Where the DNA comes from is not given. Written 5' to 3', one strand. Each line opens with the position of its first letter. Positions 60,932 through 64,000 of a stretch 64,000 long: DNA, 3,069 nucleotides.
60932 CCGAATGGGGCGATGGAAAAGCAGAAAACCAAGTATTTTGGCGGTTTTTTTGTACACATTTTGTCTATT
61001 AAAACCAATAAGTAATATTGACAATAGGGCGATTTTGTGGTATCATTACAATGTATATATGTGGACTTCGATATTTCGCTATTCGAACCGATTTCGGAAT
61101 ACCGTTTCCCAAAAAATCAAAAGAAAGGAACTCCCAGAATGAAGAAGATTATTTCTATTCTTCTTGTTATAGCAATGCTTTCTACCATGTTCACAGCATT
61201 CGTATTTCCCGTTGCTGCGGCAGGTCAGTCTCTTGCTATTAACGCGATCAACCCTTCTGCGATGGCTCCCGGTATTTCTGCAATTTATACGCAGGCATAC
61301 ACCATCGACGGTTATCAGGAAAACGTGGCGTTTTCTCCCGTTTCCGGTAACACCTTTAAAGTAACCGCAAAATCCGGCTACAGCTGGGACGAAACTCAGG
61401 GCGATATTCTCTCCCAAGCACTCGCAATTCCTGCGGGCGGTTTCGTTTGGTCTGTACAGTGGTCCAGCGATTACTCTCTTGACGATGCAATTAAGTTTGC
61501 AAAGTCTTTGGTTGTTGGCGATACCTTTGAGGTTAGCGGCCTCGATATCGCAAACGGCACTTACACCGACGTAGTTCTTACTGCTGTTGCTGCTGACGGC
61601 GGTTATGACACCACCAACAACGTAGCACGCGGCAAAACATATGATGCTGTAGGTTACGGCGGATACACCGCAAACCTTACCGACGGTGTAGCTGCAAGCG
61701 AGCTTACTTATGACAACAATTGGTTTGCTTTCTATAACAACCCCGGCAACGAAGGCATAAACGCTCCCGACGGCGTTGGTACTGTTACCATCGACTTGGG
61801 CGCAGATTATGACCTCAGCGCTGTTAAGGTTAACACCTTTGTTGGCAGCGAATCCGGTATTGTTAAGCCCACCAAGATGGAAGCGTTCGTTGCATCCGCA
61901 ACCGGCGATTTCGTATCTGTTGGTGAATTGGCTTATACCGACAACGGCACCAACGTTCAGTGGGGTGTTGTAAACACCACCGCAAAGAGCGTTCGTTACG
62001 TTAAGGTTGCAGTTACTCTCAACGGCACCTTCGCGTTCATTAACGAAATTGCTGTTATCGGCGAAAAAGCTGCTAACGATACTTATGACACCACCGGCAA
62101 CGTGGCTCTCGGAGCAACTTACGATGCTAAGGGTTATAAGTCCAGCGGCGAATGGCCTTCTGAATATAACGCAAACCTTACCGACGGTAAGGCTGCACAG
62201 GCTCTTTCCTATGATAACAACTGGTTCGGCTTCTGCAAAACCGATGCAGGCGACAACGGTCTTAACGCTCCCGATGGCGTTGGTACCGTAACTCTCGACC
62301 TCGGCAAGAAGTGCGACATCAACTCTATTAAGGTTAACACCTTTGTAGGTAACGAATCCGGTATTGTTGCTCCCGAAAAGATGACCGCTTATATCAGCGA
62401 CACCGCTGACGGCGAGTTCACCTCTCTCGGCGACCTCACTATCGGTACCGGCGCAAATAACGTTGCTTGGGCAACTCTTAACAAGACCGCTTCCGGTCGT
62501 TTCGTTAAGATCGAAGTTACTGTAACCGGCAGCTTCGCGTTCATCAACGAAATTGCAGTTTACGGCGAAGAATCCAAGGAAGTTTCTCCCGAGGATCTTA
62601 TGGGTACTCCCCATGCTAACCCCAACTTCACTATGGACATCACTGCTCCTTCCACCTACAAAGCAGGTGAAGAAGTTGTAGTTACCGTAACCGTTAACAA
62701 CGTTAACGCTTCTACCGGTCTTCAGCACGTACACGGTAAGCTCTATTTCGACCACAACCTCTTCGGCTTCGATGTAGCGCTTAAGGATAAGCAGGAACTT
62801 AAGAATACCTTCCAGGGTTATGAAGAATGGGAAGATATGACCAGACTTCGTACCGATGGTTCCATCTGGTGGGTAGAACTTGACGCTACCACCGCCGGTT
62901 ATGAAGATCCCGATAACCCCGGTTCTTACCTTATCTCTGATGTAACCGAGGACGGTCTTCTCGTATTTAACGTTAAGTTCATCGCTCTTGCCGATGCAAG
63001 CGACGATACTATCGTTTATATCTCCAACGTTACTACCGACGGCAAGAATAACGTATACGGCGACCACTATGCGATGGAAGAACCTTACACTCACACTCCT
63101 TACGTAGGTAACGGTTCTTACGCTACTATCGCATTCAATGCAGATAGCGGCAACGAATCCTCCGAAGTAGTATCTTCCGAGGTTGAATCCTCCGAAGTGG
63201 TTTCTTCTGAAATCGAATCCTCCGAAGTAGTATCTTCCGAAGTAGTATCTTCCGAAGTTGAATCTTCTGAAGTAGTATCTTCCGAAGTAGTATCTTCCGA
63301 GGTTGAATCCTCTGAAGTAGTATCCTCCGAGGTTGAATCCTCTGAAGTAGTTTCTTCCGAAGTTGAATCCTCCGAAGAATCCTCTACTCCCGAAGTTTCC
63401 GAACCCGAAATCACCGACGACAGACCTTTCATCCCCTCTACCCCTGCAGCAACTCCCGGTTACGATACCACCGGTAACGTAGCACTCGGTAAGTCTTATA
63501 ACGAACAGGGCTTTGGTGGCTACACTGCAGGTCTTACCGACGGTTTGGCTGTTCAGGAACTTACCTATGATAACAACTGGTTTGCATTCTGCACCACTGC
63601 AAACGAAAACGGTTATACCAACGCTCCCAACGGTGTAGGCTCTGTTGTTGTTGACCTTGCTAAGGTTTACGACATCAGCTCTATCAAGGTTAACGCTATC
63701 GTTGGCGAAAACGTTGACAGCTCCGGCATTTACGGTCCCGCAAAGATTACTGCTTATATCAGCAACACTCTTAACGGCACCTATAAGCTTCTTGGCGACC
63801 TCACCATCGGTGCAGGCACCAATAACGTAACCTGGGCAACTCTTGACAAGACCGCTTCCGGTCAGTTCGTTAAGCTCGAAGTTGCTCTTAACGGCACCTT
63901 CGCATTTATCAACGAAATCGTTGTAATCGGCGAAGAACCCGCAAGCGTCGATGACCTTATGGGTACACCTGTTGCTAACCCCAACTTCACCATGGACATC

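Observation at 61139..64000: Unlisted >950-codon ORF: scaffoldin-like protein of reiterated discoidin + cohesin-like units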

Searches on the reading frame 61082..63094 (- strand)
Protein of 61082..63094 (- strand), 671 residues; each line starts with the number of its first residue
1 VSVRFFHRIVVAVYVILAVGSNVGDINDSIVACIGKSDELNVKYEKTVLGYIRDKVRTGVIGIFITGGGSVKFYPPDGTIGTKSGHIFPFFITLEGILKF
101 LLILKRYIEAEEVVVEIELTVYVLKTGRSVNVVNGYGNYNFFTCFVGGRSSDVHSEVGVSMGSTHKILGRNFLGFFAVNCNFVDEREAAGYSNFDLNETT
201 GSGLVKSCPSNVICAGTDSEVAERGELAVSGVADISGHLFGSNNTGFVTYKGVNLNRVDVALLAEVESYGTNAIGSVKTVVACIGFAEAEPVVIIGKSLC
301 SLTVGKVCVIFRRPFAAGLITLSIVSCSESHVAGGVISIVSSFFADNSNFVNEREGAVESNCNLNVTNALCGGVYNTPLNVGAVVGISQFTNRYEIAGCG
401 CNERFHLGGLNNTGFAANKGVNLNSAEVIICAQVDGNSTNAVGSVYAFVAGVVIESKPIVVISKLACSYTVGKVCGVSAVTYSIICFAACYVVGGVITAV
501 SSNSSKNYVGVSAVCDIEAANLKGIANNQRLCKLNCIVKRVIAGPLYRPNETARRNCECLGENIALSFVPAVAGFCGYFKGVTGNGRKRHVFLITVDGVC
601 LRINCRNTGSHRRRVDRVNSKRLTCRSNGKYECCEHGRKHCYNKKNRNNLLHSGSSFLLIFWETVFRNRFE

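Call 75: search_protein_families(library=pfam, proteins=[window:61082-63094:-], max_evalue=0.1)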
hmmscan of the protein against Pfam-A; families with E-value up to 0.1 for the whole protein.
window:61082-63094:- (671 aa): 0 families

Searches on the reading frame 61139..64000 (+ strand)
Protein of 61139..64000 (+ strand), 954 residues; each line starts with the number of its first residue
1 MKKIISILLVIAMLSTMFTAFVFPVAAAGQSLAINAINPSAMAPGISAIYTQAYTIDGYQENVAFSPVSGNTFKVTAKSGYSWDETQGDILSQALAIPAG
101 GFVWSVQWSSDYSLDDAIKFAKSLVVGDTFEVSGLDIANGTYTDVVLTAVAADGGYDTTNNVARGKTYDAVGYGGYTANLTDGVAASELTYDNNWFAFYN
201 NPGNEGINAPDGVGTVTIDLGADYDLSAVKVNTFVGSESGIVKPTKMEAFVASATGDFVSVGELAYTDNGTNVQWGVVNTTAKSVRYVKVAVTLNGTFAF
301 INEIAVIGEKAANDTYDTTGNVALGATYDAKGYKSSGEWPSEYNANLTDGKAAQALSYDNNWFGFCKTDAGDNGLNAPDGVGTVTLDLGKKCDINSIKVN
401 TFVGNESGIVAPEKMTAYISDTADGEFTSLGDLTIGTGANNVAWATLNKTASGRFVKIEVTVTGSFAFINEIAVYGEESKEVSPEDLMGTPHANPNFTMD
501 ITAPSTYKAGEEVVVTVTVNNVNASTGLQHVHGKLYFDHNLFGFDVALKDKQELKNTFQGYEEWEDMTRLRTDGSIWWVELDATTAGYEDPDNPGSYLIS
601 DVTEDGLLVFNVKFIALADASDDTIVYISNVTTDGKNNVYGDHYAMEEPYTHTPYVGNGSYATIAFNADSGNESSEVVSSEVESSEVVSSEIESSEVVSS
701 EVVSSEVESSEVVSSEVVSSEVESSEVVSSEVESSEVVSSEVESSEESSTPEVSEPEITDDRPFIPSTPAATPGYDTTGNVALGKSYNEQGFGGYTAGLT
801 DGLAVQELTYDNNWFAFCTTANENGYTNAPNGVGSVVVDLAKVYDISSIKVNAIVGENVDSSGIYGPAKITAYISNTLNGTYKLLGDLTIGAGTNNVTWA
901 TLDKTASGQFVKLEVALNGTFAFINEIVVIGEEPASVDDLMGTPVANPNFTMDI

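Call 4: search_protein_families(library=pfam, proteins=[window:61139-64000:+], max_evalue=1)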
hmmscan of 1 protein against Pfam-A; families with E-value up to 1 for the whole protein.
window:61139-64000:+ (954 aa): 2 families
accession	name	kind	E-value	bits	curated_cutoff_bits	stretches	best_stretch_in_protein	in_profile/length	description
PF22633.2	F5_F8_type_C_2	-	0.0012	19.8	27.8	0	383-458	21-91/91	NedA-like, galactose-binding domain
PF00207.28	A2M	-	0.04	14.2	21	1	442-526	2-85/92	Alpha-2-macroglobulin family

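Call 5: search_protein_families(library=ncbifam, proteins=[window:61139-64000:+], max_evalue=1)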
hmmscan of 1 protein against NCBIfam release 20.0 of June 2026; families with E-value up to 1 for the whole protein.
window:61139-64000:+ (954 aa): 1 family
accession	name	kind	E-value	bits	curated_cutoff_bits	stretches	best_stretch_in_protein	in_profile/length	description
NF041895.1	choice_anch_V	domain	0.15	12.1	42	1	493-646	35-146/150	choice-of-anchor V domain-containing protein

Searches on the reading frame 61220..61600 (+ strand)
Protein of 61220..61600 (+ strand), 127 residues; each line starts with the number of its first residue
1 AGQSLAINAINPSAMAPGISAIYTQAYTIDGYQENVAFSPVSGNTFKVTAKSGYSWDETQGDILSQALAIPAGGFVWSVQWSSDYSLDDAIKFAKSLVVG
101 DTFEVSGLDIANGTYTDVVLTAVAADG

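Call 11: search_protein_families(library=pfam, proteins=[window:61220-61600:+], max_evalue=10)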
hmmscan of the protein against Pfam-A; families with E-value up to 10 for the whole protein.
seq(127 aa): 1 family
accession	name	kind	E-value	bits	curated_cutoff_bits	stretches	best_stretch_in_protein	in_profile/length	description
PF05215.19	Spiralin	-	0.11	13.5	25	1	6-53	30-70/81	Spiralin domain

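Call 40: search_solved_structures(query=window:61220-61600:+, max_evalue=10)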
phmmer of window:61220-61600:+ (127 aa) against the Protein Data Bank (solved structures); distinct sequences matched with E-value up to 10: 1.
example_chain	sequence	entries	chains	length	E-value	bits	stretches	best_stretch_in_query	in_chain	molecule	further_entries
6j6a_A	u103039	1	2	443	1.3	12.3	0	24-92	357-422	Zinc-dependent protease, TldD/PmbA family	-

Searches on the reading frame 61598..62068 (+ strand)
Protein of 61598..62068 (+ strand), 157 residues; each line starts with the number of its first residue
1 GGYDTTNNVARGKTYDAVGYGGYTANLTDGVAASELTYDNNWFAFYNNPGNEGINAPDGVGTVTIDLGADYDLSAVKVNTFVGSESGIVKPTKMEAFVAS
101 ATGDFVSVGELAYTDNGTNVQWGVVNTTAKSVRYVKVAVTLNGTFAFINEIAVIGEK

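Call 11: search_protein_families(library=pfam, proteins=[window:61598-62068:+], max_evalue=10)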
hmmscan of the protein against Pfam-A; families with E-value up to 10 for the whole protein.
seq(157 aa): 2 families
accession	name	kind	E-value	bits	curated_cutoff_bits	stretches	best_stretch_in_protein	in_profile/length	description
PF00754.31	F5_F8_type_C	-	0.0034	17.9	28.2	1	41-150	25-126/127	F5/8 type C domain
PF07738.19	Sad1_UNC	-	0.0037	17.7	22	1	59-143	27-115/132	Sad1 / UNC-like C-terminal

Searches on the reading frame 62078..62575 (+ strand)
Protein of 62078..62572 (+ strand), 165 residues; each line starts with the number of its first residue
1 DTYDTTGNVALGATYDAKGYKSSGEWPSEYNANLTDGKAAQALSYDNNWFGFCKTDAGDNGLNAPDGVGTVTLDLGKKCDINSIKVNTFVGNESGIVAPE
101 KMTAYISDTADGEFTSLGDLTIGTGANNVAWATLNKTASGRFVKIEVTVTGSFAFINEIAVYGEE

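Call 11: search_protein_families(library=pfam, proteins=[window:62078-62572:+], max_evalue=10)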
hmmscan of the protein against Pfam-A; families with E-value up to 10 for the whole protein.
seq(165 aa): 2 families
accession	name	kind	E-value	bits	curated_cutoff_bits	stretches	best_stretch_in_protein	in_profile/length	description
PF00754.31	F5_F8_type_C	-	7.4e-05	23.3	28.2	1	31-157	14-125/127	F5/8 type C domain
PF22633.2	F5_F8_type_C_2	-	0.13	13.3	27.8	1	70-145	21-91/91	NedA-like, galactose-binding domain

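Call 39: search_solved_structures(query=A6, max_evalue=1, show_alignments=2)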
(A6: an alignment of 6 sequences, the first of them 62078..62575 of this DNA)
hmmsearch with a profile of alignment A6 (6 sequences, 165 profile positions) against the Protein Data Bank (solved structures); distinct sequences matched with E-value up to 1: 0.

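Call 41: find_homologous_proteins(query=A6, max_evalue=0.001)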
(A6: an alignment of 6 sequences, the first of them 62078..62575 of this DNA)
Query A6 (6 sequences) (166 aa, profile of the alignment): 99 proteins with E <= 0.001 among 6013 candidates.
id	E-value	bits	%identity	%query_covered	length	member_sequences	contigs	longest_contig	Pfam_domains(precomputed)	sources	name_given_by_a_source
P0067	9.3e-52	193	58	93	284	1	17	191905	-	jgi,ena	-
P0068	1.2e-50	189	52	96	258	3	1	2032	PF00404.25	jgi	jgi:hypothetical protein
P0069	2.1e-50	189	54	93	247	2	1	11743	-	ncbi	-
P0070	1.4e-47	179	56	94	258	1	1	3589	-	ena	-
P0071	1.1e-44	170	53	94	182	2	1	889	-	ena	-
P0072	2.9e-43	165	53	94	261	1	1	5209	-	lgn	-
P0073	3.8e-41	158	51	94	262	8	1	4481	-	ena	-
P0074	1.9e-37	146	49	86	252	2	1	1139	PF00754.32,PF22633.4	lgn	-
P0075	2.8e-36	143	42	94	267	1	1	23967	PF00754.32,PF22633.4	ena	-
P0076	6.8e-35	138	40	98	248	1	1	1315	PF00404.25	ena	-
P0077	7.2e-35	138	46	95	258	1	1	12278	PF00754.32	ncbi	-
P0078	5.1e-34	135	44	93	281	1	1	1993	PF00754.32,PF22633.4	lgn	-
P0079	8.1e-34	135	41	96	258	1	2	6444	PF00754.32,PF22633.4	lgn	-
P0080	1.2e-33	134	38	93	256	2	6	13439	PF00754.32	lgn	-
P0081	1.3e-33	134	40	94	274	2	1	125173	PF00754.32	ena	-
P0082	1.4e-33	134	41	94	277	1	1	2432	PF00754.32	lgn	-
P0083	3.4e-33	133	41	94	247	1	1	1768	PF00754.32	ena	-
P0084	3.4e-33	133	41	94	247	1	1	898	PF00754.32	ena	-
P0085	3.5e-33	133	46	93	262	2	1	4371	PF00754.32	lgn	-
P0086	8.9e-33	131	37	94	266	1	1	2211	PF00754.32,PF22633.4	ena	-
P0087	4.5e-32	129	40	94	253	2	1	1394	PF00754.32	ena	-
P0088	1.8e-31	127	39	94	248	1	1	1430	PF00754.32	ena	-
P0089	2.5e-31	127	40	94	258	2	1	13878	PF00754.32,PF22633.4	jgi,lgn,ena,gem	-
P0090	1.0e-30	124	38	94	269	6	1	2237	PF00754.32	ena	-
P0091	1.9e-30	124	39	94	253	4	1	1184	PF00754.32,PF22633.4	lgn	-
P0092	2.4e-30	123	39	94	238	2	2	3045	PF00754.32,PF22633.4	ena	-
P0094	9.3e-30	121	43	95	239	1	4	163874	PF00754.32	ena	-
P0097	4.6e-29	119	35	93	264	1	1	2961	PF00754.32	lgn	-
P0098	6.0e-29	119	38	94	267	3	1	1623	PF00754.32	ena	-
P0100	2.4e-28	117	40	98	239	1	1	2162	PF00754.32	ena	-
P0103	4.0e-28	116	39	86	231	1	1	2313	PF00754.32,PF00404.25,PF22633.4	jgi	jgi:hypothetical protein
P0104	4.9e-28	116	37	92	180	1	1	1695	PF00754.32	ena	-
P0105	6.0e-28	116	38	81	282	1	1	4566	PF00754.32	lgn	-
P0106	8.2e-28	115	42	95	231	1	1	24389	PF00754.32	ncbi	-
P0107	1.4e-27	114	39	95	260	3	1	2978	PF00754.32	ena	-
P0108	4.1e-27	113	37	96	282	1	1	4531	PF00754.32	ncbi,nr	ncbi:MAG: hypothetical protein J6252_05675, partial [Clostridia bacterium]|nr:hypothetical protein [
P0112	1.8e-26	111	41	92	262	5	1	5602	PF00754.32,PF22633.4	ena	-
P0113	2.4e-26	110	37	98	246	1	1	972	PF00754.32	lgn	-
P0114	5.1e-26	109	39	80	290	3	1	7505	PF00754.32,PF22633.4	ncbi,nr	ncbi:MAG: discoidin domain-containing protein, partial [Clostridia bacterium]|nr:discoidin domain-co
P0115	5.2e-26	109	37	98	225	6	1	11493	PF00754.32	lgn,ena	-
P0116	6.0e-26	109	37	93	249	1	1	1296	PF00754.32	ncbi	-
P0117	6.8e-26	109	37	98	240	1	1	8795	PF00754.32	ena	-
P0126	2.0e-25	107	39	93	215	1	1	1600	PF00754.32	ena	-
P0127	2.7e-25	107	39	80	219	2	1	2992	PF00754.32,PF22633.4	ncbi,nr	ncbi:MAG: discoidin domain-containing protein, partial [Clostridia bacterium]|nr:discoidin domain-co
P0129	4.7e-25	106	34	94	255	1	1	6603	PF00754.32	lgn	-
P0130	4.9e-25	106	34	94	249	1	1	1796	PF00754.32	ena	-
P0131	1.1e-24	105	41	93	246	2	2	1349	PF00754.32,PF22633.4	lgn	-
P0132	1.3e-24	105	34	86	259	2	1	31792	PF00754.32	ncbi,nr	ncbi:MAG: discoidin domain-containing protein, partial [Clostridia bacterium]|nr:discoidin domain-co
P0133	1.4e-24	105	36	93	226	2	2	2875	PF00754.32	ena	-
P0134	1.7e-24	104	35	93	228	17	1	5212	PF00754.32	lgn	-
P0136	3.4e-24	103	37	98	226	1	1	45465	PF00754.32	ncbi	-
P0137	3.5e-24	103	39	96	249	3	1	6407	PF00754.32,PF22633.4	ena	-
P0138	4.1e-24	103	34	93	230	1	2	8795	PF00754.32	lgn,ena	-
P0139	4.6e-24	103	41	96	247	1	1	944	PF00754.32,PF22633.4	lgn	-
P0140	7.3e-24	102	36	98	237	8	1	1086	PF00754.32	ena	-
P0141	1.0e-23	102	36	93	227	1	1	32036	PF00754.32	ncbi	-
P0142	1.0e-23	102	37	86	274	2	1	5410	PF00754.32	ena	-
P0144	2.0e-23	101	38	93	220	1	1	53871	PF00754.32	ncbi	-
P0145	3.1e-23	100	39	93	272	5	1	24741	PF00754.32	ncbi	-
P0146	5.6e-23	99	38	93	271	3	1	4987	PF00754.32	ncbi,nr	ncbi:MAG: hypothetical protein J5843_03875 [Clostridia bacterium]|nr:hypothetical protein [Clostridi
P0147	6.2e-23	99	36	94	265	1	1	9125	PF00754.32,PF27998.1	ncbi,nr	ncbi:MAG: discoidin domain-containing protein [Clostridia bacterium]|nr:discoidin domain-containing 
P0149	8.5e-23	99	35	94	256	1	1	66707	PF00754.32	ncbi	-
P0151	1.0e-22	99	38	93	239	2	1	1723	PF00754.32,PF16339.11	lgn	-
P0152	1.9e-22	98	39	93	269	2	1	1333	PF00754.32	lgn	-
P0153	4.2e-22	96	39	81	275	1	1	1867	PF00754.32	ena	-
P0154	4.3e-21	93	34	93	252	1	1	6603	PF00754.32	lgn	-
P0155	6.0e-21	93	39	93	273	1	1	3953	PF00754.32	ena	-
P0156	6.6e-21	93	36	93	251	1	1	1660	PF00754.32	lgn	-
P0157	9.0e-21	92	40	96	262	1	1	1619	PF00754.32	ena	-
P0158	1.3e-20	92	40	63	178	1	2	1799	PF00754.32,PF00404.25,PF22633.4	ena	-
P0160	7.6e-10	57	28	95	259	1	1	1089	PF00754.32,PF22633.4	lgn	-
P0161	1.3e-9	56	29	82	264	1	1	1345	PF00754.32,PF22633.4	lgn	-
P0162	5.5e-9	54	31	57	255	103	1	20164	PF00754.32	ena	-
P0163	1.2e-8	53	30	90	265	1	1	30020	PF00754.32,PF22633.4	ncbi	-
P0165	7.6e-4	37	27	93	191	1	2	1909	PF00754.32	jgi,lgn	-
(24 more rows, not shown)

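Call 43: search_solved_structures(query=A7, max_evalue=0.1, show_alignments=2)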
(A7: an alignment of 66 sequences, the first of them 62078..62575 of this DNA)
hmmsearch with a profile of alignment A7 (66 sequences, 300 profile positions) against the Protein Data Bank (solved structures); distinct sequences matched with E-value up to 0.1: 45.
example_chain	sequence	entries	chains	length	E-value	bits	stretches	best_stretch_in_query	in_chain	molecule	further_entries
6q63_A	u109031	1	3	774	3.5e-10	43.3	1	138-228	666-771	Beta-hexosaminidase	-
2j7m_A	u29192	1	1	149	1.2e-07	34.9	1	132-231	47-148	HYALURONIDASE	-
2j1a_A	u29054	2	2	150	1.2e-07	34.9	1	132-231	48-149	HYALURONIDASE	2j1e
2v5d_A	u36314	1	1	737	2.1e-06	30.8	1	132-231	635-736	O-GLCNACASE NAGJ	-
7d29_A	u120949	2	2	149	8.1e-06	28.9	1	132-243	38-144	AlyQ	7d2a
5xnr_A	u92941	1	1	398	1.5e-05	28.1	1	132-282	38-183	AlyQ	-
2w1q_A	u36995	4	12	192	1.5e-05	28.1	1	141-245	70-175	HYALURONOGLUCOSAMINIDASE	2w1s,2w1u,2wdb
3f2z_A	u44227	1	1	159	0.00011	25.2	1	139-233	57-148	uncharacterized protein BF3579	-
4a42_A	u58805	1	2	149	0.00018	24.5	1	135-231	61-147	ALPHA-N-ACETYLGLUCOSAMINIDASE FAMILY PROTEIN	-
7rg7_A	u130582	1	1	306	0.00023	24.1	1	141-215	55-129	nano CLostridial Antibody Mimetic Protein 8 VHH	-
7rga_A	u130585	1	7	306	0.00033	23.6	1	141-215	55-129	nano CLostridial Antibody Mimetic Protein 3 VHH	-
6tr3_A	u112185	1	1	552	0.00043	23.3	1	131-239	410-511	F5/8 type C domain-containing protein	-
6tr4_A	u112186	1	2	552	0.00043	23.3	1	131-239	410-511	F5/8 type C domain-containing protein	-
4zxe_A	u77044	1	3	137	0.00047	23.1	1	141-232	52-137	Glucanase/Chitosanase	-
2rv9_A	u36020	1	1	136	0.00053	23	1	141-232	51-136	Glucanase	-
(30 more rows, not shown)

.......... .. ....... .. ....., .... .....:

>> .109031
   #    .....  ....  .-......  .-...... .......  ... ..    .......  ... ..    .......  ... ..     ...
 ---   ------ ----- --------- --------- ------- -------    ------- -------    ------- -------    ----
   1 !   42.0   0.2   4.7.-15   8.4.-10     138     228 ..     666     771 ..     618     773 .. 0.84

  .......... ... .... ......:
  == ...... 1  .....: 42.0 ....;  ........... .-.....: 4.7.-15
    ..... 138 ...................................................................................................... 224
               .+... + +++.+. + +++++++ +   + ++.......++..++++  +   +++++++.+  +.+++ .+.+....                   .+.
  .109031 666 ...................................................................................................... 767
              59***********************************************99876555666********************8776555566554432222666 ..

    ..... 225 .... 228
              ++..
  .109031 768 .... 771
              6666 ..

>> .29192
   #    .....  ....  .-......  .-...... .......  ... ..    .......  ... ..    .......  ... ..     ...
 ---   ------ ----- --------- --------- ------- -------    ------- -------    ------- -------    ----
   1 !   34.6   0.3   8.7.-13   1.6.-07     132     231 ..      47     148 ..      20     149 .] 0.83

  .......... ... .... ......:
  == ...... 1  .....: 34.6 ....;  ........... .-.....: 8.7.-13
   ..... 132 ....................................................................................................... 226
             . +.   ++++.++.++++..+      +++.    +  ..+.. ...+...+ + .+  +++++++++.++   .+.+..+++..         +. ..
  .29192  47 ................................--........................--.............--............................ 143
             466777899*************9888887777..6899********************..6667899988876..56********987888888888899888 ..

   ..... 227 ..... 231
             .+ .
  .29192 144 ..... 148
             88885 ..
